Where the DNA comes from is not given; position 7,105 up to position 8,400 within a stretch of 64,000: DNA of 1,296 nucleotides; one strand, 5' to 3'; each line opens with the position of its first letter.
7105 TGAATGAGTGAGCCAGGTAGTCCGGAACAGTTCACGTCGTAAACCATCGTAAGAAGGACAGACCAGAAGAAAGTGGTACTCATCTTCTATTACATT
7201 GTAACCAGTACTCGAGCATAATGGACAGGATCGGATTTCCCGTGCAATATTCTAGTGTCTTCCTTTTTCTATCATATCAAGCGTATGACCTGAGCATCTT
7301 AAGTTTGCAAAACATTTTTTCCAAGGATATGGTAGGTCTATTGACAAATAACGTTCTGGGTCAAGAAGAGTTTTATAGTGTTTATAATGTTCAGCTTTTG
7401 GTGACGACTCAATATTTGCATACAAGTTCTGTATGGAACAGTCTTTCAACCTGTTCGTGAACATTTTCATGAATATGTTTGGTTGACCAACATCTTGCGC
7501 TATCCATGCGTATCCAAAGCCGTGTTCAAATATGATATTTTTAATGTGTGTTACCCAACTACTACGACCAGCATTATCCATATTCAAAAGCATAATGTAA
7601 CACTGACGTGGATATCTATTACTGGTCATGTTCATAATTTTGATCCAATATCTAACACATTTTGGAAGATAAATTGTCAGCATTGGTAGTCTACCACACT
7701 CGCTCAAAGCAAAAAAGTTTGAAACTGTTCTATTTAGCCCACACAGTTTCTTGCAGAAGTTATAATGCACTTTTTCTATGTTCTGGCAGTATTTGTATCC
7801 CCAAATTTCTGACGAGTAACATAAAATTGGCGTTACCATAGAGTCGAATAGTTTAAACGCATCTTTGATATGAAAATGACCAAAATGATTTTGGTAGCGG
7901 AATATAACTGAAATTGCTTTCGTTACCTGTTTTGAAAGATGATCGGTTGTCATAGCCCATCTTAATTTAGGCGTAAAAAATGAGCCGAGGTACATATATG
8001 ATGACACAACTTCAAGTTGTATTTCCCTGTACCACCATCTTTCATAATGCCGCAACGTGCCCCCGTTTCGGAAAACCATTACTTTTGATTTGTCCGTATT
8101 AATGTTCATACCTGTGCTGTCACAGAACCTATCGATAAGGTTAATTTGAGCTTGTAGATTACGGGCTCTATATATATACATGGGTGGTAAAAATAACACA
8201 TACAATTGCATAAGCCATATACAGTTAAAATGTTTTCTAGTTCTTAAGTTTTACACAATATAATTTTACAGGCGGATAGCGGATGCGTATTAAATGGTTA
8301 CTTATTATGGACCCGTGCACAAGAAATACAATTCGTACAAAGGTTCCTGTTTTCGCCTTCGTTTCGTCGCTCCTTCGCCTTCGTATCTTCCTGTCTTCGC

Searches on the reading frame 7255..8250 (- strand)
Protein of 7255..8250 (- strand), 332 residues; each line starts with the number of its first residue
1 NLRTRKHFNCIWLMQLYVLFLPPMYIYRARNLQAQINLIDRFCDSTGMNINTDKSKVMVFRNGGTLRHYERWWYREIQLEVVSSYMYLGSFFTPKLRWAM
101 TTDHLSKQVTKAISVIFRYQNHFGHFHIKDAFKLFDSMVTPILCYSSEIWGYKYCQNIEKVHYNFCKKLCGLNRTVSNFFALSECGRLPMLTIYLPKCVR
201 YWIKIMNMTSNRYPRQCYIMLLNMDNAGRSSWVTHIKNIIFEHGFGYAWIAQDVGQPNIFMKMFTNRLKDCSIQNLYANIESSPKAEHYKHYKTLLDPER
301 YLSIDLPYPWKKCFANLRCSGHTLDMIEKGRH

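Call 67: search_protein_families(library=pfam, proteins=[window:7255-8250:-], max_evalue=0.1)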
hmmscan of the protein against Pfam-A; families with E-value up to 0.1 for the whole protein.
window:7255-8250:- (332 aa): 0 families
